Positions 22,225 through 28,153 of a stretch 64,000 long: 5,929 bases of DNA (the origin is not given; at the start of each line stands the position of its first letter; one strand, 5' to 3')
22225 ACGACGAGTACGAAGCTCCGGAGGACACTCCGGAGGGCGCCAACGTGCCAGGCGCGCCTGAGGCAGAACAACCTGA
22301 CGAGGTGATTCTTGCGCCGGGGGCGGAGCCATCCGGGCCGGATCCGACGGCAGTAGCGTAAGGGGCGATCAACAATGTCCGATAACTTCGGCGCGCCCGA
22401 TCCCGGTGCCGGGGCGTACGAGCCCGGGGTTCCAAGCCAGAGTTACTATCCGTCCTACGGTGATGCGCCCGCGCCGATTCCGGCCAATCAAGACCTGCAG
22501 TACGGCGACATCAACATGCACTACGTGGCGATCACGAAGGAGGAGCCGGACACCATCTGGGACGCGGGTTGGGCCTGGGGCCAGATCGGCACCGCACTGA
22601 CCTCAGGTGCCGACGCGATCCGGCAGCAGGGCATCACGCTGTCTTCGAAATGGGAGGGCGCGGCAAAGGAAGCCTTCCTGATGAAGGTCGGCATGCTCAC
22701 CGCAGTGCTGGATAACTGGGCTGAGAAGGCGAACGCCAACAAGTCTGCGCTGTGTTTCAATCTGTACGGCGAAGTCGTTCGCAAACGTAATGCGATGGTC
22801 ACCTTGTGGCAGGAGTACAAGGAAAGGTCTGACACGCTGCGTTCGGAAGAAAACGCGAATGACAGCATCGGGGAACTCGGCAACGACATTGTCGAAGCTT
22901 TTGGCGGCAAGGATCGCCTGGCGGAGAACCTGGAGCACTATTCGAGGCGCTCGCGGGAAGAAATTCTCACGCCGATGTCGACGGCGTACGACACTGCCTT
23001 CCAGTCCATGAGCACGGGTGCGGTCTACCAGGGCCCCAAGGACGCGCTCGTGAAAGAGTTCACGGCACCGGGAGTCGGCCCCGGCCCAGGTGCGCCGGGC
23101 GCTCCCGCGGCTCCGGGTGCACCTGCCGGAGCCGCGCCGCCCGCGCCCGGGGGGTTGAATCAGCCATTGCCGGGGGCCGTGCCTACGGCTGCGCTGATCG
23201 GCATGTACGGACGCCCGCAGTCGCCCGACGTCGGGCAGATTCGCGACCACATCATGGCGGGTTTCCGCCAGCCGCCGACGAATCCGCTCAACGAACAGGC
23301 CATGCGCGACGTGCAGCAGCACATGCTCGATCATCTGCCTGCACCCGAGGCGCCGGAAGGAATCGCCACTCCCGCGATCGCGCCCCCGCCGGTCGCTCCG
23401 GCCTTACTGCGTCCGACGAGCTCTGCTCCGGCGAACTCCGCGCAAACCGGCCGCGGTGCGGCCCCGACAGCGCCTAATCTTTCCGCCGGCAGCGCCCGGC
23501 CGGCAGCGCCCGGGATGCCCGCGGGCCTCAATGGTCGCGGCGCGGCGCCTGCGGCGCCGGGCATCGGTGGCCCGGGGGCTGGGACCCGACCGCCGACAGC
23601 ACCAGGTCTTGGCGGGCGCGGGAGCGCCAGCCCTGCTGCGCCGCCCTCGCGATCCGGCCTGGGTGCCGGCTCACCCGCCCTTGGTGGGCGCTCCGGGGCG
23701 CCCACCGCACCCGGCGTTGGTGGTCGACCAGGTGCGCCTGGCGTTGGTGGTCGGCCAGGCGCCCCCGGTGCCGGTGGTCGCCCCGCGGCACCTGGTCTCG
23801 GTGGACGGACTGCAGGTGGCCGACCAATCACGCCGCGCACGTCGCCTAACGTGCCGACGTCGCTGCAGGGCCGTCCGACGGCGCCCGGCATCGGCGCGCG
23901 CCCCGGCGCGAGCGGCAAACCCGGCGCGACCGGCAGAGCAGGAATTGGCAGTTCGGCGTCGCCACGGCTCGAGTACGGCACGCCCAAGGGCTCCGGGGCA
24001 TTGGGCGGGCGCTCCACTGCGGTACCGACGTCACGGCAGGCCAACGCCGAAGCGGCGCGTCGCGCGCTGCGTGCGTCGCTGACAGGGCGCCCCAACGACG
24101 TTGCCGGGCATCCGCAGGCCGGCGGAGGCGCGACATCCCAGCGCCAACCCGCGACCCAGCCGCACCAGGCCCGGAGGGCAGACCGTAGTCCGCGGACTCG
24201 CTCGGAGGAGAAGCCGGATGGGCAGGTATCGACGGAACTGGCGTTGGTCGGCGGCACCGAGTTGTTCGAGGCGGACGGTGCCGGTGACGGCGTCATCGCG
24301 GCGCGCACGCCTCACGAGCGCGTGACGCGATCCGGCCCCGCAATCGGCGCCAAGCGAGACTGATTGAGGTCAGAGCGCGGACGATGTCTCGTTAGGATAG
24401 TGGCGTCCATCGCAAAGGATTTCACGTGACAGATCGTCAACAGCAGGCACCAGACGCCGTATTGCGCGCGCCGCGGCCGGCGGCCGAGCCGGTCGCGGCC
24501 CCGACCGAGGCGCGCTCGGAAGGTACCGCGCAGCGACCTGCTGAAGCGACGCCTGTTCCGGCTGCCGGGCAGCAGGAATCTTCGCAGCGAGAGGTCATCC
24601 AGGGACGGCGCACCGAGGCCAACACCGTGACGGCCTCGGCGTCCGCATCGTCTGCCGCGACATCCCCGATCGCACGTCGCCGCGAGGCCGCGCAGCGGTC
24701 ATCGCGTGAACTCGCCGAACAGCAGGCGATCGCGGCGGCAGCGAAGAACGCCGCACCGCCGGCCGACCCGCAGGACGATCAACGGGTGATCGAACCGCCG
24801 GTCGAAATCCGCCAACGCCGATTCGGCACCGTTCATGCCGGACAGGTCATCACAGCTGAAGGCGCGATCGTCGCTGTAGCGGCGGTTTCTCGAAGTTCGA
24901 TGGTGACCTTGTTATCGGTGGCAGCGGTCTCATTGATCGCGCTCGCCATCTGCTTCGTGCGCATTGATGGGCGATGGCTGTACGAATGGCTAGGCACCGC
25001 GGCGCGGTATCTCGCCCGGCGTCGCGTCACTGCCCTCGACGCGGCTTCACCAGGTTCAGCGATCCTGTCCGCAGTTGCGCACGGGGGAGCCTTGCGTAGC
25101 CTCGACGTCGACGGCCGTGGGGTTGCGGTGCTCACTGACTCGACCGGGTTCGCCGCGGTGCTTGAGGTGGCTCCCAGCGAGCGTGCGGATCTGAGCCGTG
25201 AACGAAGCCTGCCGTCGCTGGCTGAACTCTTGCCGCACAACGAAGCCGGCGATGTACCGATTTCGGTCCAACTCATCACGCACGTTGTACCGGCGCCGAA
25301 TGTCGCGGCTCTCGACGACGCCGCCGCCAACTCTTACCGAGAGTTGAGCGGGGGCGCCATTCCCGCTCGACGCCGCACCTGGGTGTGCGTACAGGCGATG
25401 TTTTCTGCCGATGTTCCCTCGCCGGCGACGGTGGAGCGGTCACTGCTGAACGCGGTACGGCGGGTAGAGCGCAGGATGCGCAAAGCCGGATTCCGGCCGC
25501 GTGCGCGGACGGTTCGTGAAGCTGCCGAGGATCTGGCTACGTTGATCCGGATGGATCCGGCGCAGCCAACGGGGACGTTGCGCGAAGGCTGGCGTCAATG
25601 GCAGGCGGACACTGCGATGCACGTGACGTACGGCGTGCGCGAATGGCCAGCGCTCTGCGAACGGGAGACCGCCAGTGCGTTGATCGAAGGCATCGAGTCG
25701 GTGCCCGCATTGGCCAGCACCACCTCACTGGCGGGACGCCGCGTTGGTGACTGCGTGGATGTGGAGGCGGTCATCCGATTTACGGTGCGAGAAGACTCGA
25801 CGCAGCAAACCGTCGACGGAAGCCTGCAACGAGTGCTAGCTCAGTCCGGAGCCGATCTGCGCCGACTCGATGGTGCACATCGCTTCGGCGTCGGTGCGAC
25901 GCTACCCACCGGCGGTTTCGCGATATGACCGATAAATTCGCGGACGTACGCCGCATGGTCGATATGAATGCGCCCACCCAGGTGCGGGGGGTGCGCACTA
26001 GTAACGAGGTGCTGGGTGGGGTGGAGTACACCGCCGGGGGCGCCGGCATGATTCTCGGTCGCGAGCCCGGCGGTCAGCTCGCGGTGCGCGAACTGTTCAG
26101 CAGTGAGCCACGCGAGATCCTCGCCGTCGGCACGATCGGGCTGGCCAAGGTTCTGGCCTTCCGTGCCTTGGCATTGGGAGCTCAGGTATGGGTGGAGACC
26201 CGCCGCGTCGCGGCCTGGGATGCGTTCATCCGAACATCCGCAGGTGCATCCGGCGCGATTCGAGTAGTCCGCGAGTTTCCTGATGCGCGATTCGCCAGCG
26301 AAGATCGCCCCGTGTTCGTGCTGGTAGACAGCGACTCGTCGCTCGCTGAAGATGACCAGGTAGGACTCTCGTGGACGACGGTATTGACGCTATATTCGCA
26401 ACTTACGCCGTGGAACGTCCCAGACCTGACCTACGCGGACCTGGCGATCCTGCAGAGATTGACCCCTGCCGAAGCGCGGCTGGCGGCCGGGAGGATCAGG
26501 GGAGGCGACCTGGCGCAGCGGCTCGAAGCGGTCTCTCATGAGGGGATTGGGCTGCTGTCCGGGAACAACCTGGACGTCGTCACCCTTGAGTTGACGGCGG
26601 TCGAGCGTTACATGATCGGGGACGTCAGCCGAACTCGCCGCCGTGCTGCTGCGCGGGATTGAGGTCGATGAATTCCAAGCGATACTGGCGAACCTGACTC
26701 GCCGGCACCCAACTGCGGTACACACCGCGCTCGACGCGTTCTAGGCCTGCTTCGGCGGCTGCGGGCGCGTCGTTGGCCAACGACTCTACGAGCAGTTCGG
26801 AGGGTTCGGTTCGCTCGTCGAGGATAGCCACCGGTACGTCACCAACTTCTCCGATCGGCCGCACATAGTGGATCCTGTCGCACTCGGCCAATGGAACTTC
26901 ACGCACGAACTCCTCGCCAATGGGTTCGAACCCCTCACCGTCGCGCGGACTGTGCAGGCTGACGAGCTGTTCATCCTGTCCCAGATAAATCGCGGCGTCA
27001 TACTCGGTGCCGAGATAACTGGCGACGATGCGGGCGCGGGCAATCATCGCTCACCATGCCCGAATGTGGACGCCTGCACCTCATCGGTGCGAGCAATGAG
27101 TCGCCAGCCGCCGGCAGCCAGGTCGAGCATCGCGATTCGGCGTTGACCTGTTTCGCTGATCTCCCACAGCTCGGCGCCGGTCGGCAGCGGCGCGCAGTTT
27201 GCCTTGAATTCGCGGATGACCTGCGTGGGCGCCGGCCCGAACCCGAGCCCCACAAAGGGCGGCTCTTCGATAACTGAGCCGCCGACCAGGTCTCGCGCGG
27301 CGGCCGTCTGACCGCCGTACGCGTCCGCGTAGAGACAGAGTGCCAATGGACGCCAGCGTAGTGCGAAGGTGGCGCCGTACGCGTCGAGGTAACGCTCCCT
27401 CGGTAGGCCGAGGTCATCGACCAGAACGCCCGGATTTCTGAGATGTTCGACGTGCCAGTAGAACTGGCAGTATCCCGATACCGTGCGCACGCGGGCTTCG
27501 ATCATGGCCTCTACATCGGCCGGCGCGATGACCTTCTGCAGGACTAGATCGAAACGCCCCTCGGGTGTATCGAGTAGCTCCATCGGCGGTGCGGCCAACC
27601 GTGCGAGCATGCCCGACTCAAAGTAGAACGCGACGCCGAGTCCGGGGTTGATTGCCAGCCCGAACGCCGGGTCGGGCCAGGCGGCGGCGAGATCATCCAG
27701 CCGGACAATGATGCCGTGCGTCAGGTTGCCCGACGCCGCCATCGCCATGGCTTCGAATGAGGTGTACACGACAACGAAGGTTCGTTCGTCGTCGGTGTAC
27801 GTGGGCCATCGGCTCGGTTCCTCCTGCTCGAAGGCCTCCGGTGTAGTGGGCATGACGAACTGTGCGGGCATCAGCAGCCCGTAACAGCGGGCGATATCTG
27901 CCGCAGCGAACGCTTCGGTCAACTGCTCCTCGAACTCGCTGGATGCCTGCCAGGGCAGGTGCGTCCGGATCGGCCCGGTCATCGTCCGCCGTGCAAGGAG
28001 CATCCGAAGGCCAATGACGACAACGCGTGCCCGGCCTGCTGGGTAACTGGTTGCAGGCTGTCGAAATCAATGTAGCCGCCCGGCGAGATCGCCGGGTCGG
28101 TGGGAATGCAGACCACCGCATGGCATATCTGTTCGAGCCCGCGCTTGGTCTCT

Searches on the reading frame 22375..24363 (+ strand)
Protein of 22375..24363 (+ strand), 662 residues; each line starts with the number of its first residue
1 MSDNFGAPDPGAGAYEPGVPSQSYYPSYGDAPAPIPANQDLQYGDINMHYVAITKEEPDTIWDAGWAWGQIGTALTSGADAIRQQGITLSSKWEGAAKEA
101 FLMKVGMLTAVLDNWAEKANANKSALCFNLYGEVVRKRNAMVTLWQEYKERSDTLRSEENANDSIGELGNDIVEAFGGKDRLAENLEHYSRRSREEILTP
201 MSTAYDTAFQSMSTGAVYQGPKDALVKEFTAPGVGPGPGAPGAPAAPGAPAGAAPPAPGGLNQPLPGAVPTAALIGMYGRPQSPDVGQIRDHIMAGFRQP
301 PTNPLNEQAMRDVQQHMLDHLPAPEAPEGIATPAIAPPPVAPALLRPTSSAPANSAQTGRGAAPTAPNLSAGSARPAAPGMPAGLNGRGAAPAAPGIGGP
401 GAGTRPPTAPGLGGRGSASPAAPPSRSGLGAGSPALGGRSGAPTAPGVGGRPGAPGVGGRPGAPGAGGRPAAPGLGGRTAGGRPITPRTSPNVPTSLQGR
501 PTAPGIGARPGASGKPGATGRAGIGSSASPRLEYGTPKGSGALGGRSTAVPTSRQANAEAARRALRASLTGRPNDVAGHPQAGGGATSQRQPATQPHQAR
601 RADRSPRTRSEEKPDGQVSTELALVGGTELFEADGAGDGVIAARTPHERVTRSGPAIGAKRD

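Call 8: search_protein_families(library=ncbifam, proteins=[window:22375-24363:+], max_evalue=0.001)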
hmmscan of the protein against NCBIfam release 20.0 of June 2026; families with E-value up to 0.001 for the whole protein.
window:22375-24363:+ (662 aa): 0 families

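Call 9: search_protein_families(library=pfam, proteins=[window:22375-24363:+], max_evalue=0.001)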
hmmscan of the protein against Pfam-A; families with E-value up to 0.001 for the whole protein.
window:22375-24363:+ (662 aa): 0 families

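Call 57: search_protein_families(library=pfam, proteins=[window:22375-24363:+], max_evalue=0.05)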
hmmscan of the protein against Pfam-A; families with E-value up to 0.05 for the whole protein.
window:22375-24363:+ (662 aa): 2 families
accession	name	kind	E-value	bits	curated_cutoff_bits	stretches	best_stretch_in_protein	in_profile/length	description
PF00823.25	PPE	-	0.013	16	26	1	58-122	20-85/165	PPE family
PF25547.1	WXG100_2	-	0.02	15.3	27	1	57-120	27-92/150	WXG100 like domain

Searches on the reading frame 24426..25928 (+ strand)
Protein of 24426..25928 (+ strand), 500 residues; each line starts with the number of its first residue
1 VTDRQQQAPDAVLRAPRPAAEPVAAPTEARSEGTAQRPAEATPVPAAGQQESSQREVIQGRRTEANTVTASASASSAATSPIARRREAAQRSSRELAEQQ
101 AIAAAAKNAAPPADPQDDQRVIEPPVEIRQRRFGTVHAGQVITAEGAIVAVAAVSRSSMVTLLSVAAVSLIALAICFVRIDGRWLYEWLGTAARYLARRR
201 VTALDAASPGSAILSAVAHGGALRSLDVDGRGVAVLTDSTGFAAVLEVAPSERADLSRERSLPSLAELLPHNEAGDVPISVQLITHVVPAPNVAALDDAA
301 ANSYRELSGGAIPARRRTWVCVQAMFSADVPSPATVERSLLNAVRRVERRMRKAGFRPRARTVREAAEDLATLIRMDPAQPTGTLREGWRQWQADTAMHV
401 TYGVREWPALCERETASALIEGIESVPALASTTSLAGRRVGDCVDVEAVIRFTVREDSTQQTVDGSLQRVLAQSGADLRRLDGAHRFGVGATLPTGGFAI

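Call 8: search_protein_families(library=ncbifam, proteins=[window:24426-25928:+], max_evalue=0.001)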
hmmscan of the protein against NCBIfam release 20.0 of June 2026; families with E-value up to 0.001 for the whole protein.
window:24426-25928:+ (500 aa): 2 families
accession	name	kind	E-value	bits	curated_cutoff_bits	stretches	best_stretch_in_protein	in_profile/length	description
TIGR03923.1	T7SS_EccE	equivalog_domain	5.1e-31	107.8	108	1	146-497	11-342/344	type VII secretion protein EccE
NF042935.1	SCO6880_fam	subfamily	4.7e-05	22.5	60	1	136-200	18-82/477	SCO6880 family protein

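Call 9: search_protein_families(library=pfam, proteins=[window:24426-25928:+], max_evalue=0.001)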
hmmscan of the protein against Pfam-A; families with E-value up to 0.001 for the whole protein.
window:24426-25928:+ (500 aa): 1 family
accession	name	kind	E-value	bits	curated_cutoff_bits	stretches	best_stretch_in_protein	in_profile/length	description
PF11203.13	EccE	-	7.9e-08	33.1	23.7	1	314-404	3-97/97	Putative type VII ESX secretion system translocon, EccE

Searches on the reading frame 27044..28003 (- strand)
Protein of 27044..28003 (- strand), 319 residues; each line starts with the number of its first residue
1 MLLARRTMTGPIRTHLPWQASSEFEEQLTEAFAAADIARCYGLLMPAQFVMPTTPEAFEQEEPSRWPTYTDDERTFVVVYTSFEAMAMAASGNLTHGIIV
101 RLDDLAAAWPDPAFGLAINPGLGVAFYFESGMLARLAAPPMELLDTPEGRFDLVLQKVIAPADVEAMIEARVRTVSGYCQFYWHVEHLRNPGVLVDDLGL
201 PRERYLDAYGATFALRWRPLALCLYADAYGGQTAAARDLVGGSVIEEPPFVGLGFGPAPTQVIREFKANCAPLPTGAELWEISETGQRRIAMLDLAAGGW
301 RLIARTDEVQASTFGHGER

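Call 44: search_protein_families(library=pfam, proteins=[window:27044-28003:-], max_evalue=0.0001)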
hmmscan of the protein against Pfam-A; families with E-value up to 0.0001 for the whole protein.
window:27044-28003:- (319 aa): 1 family
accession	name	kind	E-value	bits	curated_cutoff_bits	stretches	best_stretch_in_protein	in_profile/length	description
PF07179.17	SseB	-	2e-10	41.4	21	1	32-134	8-123/124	SseB protein N-terminal domain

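Call 68: search_protein_families(library=ncbifam, proteins=[window:27044-28003:-], max_evalue=0.00001)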
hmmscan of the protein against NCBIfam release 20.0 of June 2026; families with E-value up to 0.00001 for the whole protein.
window:27044-28003:- (319 aa): 0 families
